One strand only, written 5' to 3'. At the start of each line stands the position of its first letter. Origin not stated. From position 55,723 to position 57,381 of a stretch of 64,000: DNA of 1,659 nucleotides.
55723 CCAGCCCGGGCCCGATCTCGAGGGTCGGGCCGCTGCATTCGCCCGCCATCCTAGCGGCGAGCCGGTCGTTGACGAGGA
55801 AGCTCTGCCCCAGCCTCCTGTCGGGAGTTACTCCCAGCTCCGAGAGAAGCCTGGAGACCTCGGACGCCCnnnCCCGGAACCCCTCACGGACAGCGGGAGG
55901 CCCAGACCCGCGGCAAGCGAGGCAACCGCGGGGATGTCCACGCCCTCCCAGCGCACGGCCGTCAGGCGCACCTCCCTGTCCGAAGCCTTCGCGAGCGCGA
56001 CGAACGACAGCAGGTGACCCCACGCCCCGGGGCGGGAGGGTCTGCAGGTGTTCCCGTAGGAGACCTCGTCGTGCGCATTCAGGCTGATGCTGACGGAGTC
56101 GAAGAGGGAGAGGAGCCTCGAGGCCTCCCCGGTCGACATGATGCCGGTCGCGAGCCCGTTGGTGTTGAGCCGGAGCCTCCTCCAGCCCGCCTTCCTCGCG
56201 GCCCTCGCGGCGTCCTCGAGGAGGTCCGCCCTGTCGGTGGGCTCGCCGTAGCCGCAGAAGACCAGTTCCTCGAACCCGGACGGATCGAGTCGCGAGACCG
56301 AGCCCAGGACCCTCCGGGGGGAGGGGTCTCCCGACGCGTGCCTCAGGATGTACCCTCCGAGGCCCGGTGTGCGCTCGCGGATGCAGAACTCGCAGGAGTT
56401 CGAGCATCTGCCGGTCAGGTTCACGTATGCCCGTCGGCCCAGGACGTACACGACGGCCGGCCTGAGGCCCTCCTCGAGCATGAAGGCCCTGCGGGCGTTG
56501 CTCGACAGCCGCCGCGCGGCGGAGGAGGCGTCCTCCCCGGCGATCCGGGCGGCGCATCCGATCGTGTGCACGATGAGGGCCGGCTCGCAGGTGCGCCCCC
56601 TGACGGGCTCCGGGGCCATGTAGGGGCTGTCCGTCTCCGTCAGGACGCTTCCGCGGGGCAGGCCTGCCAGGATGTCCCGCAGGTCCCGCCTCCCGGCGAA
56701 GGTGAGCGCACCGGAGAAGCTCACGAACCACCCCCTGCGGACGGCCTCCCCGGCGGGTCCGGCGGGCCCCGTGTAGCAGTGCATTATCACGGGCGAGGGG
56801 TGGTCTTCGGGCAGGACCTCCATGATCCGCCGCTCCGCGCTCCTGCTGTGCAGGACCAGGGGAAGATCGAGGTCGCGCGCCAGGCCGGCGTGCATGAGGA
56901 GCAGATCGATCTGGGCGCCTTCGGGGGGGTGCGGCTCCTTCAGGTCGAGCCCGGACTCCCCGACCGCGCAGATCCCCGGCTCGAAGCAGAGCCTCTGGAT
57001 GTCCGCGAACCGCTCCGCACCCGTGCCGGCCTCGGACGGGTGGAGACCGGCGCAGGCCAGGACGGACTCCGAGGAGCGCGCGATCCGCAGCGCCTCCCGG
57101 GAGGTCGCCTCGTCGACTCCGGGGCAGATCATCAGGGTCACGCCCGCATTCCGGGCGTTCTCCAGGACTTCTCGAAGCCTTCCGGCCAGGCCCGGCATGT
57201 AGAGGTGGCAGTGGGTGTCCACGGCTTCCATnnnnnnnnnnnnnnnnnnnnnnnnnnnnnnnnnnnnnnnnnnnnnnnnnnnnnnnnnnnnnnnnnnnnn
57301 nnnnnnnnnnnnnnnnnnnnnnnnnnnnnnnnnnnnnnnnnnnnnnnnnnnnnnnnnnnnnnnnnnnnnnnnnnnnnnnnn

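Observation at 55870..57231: Single-polypeptide fusion of TatD hydrolase and the TatD-associated radical SAM domain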

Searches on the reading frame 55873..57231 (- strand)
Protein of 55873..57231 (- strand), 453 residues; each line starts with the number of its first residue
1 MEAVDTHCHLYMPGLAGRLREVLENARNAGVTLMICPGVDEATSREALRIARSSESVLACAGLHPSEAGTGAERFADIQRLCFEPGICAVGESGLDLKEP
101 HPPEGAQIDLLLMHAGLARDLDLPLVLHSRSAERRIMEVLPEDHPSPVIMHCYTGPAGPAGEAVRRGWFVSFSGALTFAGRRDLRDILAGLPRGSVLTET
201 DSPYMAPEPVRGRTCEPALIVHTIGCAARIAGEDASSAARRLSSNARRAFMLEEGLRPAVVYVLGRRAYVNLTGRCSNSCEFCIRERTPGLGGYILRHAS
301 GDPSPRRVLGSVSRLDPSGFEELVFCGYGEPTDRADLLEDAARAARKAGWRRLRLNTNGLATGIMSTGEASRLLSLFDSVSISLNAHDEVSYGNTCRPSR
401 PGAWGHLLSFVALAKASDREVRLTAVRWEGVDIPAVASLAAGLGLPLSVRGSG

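Call 4: search_protein_families(library=pfam, proteins=[window:55873-57231:-], max_evalue=1)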
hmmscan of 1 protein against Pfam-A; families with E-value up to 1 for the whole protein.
window:55873-57231:- (453 aa): 2 families
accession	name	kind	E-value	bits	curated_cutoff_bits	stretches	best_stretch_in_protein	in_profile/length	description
PF01026.27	TatD_DNase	-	9.8e-61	205.8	27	1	4-250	1-252/253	TatD related DNase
PF04055.27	Radical_SAM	-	3.4e-13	50.5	29.5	1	270-419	1-141/166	Radical SAM superfamily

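Call 5: search_protein_families(library=ncbifam, proteins=[window:55873-57231:-], max_evalue=1)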
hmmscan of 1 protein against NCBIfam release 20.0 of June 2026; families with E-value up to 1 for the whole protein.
window:55873-57231:- (453 aa): 17 families
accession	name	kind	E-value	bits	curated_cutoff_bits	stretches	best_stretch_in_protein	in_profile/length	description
TIGR00010.1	TIGR00010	subfamily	2.4e-58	197.5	206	1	4-251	2-252/253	YchF/TatD family DNA exonuclease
TIGR04038.1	tatD_link_rSAM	subfamily_domain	3.3e-45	154.3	129.7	1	260-450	2-189/192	TatD family nuclease-associated radical SAM protein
TIGR04100.1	rSAM_pair_X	hypoth_equivalog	4.2e-38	130.9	262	1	260-450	2-194/197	TIGR04100 family radical SAM protein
NF007745.0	PRK10425.1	equivalog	2e-31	109.2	395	1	20-252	18-258/260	3'-5' ssDNA/RNA exonuclease TatD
NF008075.0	PRK10812.1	equivalog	2e-28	99.4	438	1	3-252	3-256/265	metal-dependent hydrolase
NF008522.0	PRK11449.1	equivalog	9.2e-28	97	481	1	4-251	6-257/259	metal-dependent hydrolase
NF041926.1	QatD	equivalog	6e-18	64.8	230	1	5-248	1-238/239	Qat anti-phage system TatD family nuclease QatD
TIGR04317.1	W_rSAM_matur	equivalog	9.1e-06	25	380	1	266-391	4-117/349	tungsten cofactor oxidoreductase radical SAM maturase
NF045646.2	rSAM_Se_TrsS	equivalog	5.3e-05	21.9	490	1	269-361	89-172/441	radical SAM (seleno)protein TrsS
NF045574.1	sacti_mat_StsB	exception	0.0002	20.4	625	1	267-388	97-205/466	StsB family radical SAM/SPASM domain sactipeptide maturase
TIGR03972.1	rSAM_TYW1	equivalog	0.00026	20.2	317.95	1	357-427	145-221/297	4-demethylwyosine synthase TYW1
NF038332.1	rSAM_rare_HxsC4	exception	0.00037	19.7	500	1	266-388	14-126/335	radical SAM protein HxsC4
NF006689.0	PRK09237.1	equivalog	0.0016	17.1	371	1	4-158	60-221/383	amidohydrolase/deacetylase family metallohydrolase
NF045702.1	rSAM_GDGT_ether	equivalog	0.0041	15.8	450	1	268-361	88-175/486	tetraether lipid synthase Tes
TIGR02668.1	moaA_archaeal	equivalog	0.0085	15.1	325.25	1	270-394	14-126/303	GTP 3',8-cyclase MoaA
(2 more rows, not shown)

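Call 7: find_homologous_proteins(query=window:55873-57231:-, max_evalue=0.00001)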
Query window:55873-57231:- (453 aa): 248 proteins with E <= 0.00001 among 8000 candidates; the best 120 are listed.
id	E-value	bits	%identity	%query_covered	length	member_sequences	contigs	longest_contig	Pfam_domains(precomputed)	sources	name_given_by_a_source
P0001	0.0e+0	1014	100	100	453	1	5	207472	PF01026.28,PF04055.28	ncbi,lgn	-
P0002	3.2e-140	486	56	94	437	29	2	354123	PF01026.28,PF04055.28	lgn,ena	-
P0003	1.4e-139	484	55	96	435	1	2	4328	PF01026.28,PF04055.28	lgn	-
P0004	8.3e-136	471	56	92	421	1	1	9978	PF01026.28,PF04055.28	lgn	-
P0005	1.5e-132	461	52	98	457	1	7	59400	PF01026.28,PF04055.28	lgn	-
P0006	1.9e-132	460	52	99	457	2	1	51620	PF01026.28,PF04055.28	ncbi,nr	ncbi:YchF/TatD family DNA exonuclease [Candidatus Fermentibacteria bacterium]|nr:YchF/TatD family DN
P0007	2.5e-132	460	52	99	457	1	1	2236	PF01026.28,PF04055.28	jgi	jgi:TatD DNase family protein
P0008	5.8e-130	452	58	86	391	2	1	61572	PF01026.28,PF04055.28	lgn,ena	-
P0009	3.1e-129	450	56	86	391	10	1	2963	PF01026.28,PF04055.28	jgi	-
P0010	5.0e-129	449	52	99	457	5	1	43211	PF01026.28,PF04055.28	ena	-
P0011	1.0e-126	441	56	92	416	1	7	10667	PF01026.28,PF04055.28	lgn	-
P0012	3.5e-126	440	56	86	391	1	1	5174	PF01026.28,PF04055.28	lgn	-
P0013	4.9e-125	436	56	92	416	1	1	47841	PF01026.28,PF04055.28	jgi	jgi:TatD DNase family protein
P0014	1.3e-119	418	49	99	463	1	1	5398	PF01026.28,PF04055.28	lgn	-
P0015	1.1e-115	405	48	100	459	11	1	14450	PF01026.28,PF04055.28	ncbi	ncbi:MAG: TatD family hydrolase [Candidatus Fermentibacterota bacterium]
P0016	2.7e-115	404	48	99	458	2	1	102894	PF01026.28,PF04055.28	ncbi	-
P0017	2.8e-115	404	47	99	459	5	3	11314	PF01026.28,PF04055.28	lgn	-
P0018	4.6e-115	403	47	99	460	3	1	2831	PF01026.28,PF04055.28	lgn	-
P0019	1.2e-113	398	47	99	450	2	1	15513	PF01026.28,PF04055.28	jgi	-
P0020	1.3e-113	398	47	99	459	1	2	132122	PF01026.28,PF04055.28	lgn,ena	-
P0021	3.8e-113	397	59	74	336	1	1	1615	PF01026.28,PF04055.28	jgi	jgi:TatD DNase family protein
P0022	1.9e-111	391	48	99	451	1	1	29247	PF01026.28,PF04055.28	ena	-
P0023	1.6e-110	388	45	99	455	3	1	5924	PF01026.28,PF04055.28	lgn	-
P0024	3.4e-109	384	47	99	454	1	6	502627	PF01026.28,PF04055.28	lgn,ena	-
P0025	1.5e-108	382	48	93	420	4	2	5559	PF01026.28,PF04055.28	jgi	jgi:TatD DNase family protein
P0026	4.3e-107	377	48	95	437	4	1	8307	PF01026.28,PF04055.28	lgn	-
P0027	4.2e-106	373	44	100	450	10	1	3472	PF01026.28,PF04055.28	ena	-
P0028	5.8e-105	370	43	98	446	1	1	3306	PF01026.28,PF04055.28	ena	-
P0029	1.8e-104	368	44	99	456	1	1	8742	PF01026.28,PF04055.28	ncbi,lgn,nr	ncbi:TatD family hydrolase [Candidatus Fermentibacterales bacterium]|nr:TatD family hydrolase [Candi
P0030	4.9e-103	363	42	99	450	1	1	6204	PF01026.28,PF04055.28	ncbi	-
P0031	8.7e-103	363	42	99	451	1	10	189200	PF01026.28,PF04055.28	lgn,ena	-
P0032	5.0e-102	360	44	92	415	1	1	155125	PF01026.28,PF04055.28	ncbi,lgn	-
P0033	1.4e-101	359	40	99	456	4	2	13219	PF01026.28,PF04055.28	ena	-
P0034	3.8e-101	357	44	99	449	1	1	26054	PF01026.28,PF04055.28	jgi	jgi:TatD DNase family protein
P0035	1.1e-99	352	43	99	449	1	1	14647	PF01026.28,PF04055.28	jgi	jgi:TatD DNase family protein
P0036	1.9e-99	352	43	92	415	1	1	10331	PF01026.28,PF04055.28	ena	-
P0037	2.2e-99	351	44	92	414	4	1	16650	PF01026.28,PF04055.28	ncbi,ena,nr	ncbi:MAG: TatD family nuclease-associated radical SAM protein [Candidatus Fermentibacteraceae bacter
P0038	2.4e-97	345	43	92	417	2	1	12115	PF01026.28,PF04055.28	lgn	-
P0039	4.8e-97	344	42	95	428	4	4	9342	PF01026.28,PF04055.28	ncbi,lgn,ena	-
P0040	7.5e-97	343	43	92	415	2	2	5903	PF01026.28,PF04055.28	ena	-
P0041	7.9e-97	343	45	93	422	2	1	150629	PF01026.28,PF04055.28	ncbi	-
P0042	1.1e-96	342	43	99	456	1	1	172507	PF01026.28,PF04055.28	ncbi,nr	ncbi:YchF/TatD family DNA exonuclease [Candidatus Fermentibacteria bacterium]|nr:YchF/TatD family DN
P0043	4.2e-96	341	41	99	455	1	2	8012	PF01026.28,PF04055.28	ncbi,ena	-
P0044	6.1e-95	337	43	99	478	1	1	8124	PF01026.28,PF04055.28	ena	-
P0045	6.4e-94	333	43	99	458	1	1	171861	PF01026.28,PF04055.28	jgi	jgi:TatD DNase family protein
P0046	1.0e-93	333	43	99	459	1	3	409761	PF01026.28,PF04055.28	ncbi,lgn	-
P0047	1.6e-93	332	42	99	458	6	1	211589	PF01026.28,PF04055.28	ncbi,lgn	-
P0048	1.6e-93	332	42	93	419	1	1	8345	PF01026.28,PF04055.28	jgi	jgi:TatD DNase family protein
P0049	6.2e-93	330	44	97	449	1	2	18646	PF01026.28,PF04055.28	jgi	-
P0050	7.5e-92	327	43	98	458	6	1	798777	PF01026.28,PF04055.28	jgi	-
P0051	8.8e-92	326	40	98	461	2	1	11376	PF01026.28,PF04055.28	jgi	-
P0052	1.4e-91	326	41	99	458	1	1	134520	PF01026.28,PF04055.28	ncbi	ncbi:MAG: TatD family hydrolase [Candidatus Fermentibacteraceae bacterium]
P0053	1.8e-91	325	46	83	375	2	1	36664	PF01026.28,PF04055.28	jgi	jgi:TatD DNase family protein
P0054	8.7e-91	323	43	99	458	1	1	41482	PF01026.28,PF04055.28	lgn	-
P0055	1.3e-90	322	44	95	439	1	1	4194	PF01026.28,PF04055.28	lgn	-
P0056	5.1e-90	320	42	99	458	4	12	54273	PF01026.28,PF04055.28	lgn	-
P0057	1.0e-89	319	42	99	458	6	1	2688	PF01026.28,PF04055.28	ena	-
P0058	1.3e-89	319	42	99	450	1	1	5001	PF01026.28,PF04055.28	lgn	-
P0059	1.5e-87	312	41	99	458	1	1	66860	PF01026.28,PF04055.28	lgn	-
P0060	1.2e-86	309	42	99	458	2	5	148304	PF01026.28,PF04055.28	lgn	-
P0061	6.2e-86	307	37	99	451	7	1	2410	PF01026.28,PF04055.28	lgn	-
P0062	2.7e-84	302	36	99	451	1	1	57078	PF01026.28,PF04055.28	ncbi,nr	ncbi:MAG: YchF/TatD family DNA exonuclease [Thermodesulfovibrionales bacterium]|nr:YchF/TatD family 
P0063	2.4e-83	298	37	99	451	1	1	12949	PF01026.28,PF04055.28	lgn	-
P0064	1.7e-82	296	39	99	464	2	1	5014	PF01026.28,PF04055.28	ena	-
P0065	2.4e-82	295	37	99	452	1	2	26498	PF01026.28,PF04055.28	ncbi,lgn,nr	ncbi:MAG: YchF/TatD family DNA exonuclease [Nitrospirae bacterium]|nr:YchF/TatD family DNA exonuclea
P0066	1.6e-80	289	35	99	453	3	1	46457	PF01026.28,PF04055.28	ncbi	-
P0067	3.4e-80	288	35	99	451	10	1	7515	PF01026.28,PF04055.28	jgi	-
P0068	4.8e-80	288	37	99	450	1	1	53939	PF01026.28,PF04055.28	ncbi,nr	ncbi:MAG: YchF/TatD family DNA exonuclease [Nitrospirae bacterium]|nr:YchF/TatD family DNA exonuclea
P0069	6.8e-80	287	35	99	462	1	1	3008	PF01026.28,PF04055.28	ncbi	-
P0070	9.8e-79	283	35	99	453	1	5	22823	PF01026.28,PF04055.28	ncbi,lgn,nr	ncbi:MAG: YchF/TatD family DNA exonuclease [Nitrospirae bacterium]|nr:YchF/TatD family DNA exonuclea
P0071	2.8e-78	282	40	99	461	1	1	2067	PF01026.28,PF04055.28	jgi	-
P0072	5.4e-78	281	39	98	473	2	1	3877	PF01026.28,PF04055.28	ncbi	-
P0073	1.7e-77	279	33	99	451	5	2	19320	PF01026.28,PF04055.28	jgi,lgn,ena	-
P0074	1.7e-76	276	36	99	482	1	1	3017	PF01026.28,PF04055.28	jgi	jgi:TatD DNase family protein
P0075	1.7e-76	276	35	99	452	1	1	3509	PF01026.28,PF04055.28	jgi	jgi:TatD DNase family protein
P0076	3.0e-76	275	34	99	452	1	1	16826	PF01026.28,PF04055.28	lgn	-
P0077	3.2e-76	275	35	99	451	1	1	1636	PF01026.28,PF04055.28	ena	-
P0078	4.3e-76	275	37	99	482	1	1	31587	PF01026.28,PF04055.28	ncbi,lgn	-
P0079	5.1e-76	274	36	97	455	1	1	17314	PF01026.28,PF04055.28,PF01979.27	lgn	-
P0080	1.3e-75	273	36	99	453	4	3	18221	PF01026.28,PF04055.28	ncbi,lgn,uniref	ncbi:TatD family hydrolase [Candidatus Magnetominusculus dajiuhuensis]|uniref:TatD family hydrolase 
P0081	2.5e-75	272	34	99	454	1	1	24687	PF01026.28,PF04055.28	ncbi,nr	ncbi:MAG: YchF/TatD family DNA exonuclease [Candidatus Magnetominusculus sp. LBB02]|nr:YchF/TatD fam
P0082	7.8e-75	270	34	99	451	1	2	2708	PF01026.28,PF04055.28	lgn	-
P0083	7.2e-74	267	34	99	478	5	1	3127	PF01026.28,PF04055.28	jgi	jgi:TatD DNase family protein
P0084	3.5e-73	265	36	99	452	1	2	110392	PF01026.28,PF04055.28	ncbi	ncbi:MAG: YchF/TatD family DNA exonuclease [Nitrospirae bacterium YQR-1]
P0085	4.2e-73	265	37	98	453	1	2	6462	PF01026.28,PF04055.28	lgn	-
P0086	4.5e-73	265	35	99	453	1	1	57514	PF01026.28,PF04055.28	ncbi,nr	ncbi:MAG: YchF/TatD family DNA exonuclease [Nitrospirae bacterium]|nr:YchF/TatD family DNA exonuclea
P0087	4.4e-72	261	34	99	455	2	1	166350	PF01026.28,PF04055.28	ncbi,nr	ncbi:MAG: YchF/TatD family DNA exonuclease [Candidatus Omnitrophica bacterium]|nr:YchF/TatD family D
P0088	5.0e-72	261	36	99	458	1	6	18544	PF01026.28,PF04055.28,PF01979.27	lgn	-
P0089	2.0e-71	259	36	99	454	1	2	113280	PF01026.28,PF04055.28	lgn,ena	-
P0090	2.8e-71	259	34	99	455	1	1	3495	PF01026.28,PF04055.28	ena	-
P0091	4.1e-71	258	37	99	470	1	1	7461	PF01026.28,PF04055.28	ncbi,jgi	jgi:TatD DNase family protein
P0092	5.5e-71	258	34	99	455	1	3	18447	PF01026.28,PF04909.21,PF04055.28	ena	-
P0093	9.1e-71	257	33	99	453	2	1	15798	PF01026.28,PF04055.28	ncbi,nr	ncbi:MAG: YchF/TatD family DNA exonuclease [Nitrospirae bacterium]|nr:YchF/TatD family DNA exonuclea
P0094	1.3e-70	257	35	99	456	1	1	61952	PF01026.28,PF04055.28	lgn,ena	-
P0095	1.8e-70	256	33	99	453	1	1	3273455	PF01026.28,PF04055.28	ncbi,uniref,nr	ncbi:YchF/TatD family DNA exonuclease [Candidatus Magnetomonas plexicatena]|uniref:YchF/TatD family 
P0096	2.4e-70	256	36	99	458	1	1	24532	PF01026.28,PF04909.21,PF04055.28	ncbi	-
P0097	3.9e-70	255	33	100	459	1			PF01026.28,PF04055.28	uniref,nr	uniref:Putative TatD-related deoxyribonuclease with Radical SAM domain n=1 Tax=Magnetococcus massali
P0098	3.1e-69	252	34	99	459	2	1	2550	PF01026.28,PF04055.28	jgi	-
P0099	3.7e-69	252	35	99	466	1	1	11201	PF01026.28,PF04055.28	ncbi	-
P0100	4.9e-69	251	36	93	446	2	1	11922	PF01026.28,PF04055.28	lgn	-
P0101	9.0e-69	250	33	99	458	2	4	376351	PF01026.28,PF04055.28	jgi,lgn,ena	jgi:TatD DNase family protein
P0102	1.0e-68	250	33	99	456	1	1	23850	PF01026.28,PF04909.21,PF04055.28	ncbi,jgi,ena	ncbi:MAG: TatD family hydrolase [Candidatus Omnitrophota bacterium]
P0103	1.2e-68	250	31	99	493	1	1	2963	PF01026.28,PF04055.28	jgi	jgi:TatD DNase family protein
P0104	1.3e-68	250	32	96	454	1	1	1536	PF01026.28,PF04055.28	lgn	-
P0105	2.7e-68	249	35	97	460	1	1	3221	PF01026.28,PF04909.21,PF04055.28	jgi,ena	-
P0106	4.4e-68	248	33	99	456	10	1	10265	PF01026.28,PF04055.28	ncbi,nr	ncbi:MAG: YchF/TatD family DNA exonuclease [Candidatus Omnitrophica bacterium]|nr:YchF/TatD family D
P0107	6.3e-68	248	32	99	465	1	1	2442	PF01026.28,PF04055.28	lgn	-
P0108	7.9e-68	247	35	99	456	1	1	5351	PF01026.28,PF04055.28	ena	-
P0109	9.4e-68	247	34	99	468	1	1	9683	PF01026.28,PF00702.33,PF04055.28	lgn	-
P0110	1.7e-67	246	34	97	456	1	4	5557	PF01026.28,PF04055.28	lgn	-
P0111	3.2e-67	245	35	97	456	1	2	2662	PF01026.28,PF04909.21,PF04055.28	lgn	-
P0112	6.2e-67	244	33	99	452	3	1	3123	PF01026.28,PF04055.28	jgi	-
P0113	8.6e-67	244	32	99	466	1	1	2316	PF01026.28,PF04055.28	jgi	-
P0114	1.1e-66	244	34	99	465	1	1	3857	PF01026.28,PF04055.28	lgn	-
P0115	3.0e-66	242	34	97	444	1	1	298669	PF01026.28,PF04055.28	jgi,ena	-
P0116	4.9e-66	241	32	99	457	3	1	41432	PF01026.28,PF04055.28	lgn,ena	-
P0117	6.1e-66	241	33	99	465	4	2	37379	PF01026.28,PF04055.28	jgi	jgi:TatD DNase family protein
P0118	1.0e-64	237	34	99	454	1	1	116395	PF01026.28,PF04055.28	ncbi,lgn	ncbi:MAG: TatD family hydrolase [Candidatus Zixiibacteriota bacterium]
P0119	2.4e-64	236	32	99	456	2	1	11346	PF01026.28,PF04055.28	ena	-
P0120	3.5e-64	235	30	99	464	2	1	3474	PF01026.28,PF04055.28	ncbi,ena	-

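Call 28: predict_structure(alignment_id=A2)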
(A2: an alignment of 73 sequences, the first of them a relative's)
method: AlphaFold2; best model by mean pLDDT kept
length: 453 residues; sequences in the alignment: 73
mean_pLDDT: 96.6   pTM: 0.93
mean pLDDT of the five models: 96.6, 96.3, 96.3, 95.9, 95.7
residues with pLDDT >= 90: 432; 70-90: 18; 50-70: 1; < 50: 2
segments of 3 or more residues with pLDDT < 50: none
pLDDT, mean of each block of 10 residues (from residue 1): 97 97 98 98 98 97 96 93 97 94 96 98 98 98 96 98 98 98 98 99 97 97 98 98 98 89 97 96 93 93 96 97 92 98 98 98 98 98 98 97 98 98 96 98 98 60
secondary structure, 60 per line:
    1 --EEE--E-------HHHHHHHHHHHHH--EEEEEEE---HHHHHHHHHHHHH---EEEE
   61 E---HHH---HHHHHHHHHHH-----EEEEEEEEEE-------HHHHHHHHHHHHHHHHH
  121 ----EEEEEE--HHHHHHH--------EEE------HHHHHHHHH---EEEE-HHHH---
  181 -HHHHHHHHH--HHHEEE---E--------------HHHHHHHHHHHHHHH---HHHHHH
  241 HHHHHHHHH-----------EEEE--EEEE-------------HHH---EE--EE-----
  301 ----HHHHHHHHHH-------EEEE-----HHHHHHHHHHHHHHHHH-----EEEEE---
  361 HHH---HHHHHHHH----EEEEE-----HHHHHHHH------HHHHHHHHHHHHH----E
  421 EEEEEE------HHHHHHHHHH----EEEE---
elements in order: E3-5 H16-28 E31-37 H41-53 E57-61 H71-81 E87-96 H104-120 E125-130 H133-139 E148-150 H157-165 E169-172 H174-177 H182-190 E196-198 H217-231 H235-249 E261-264 E267-270 H305-314 E322-325 H331-347 E353-357 H367-374 E379-383 H389-396 H403-415 E420-426 H433-442 E447-450
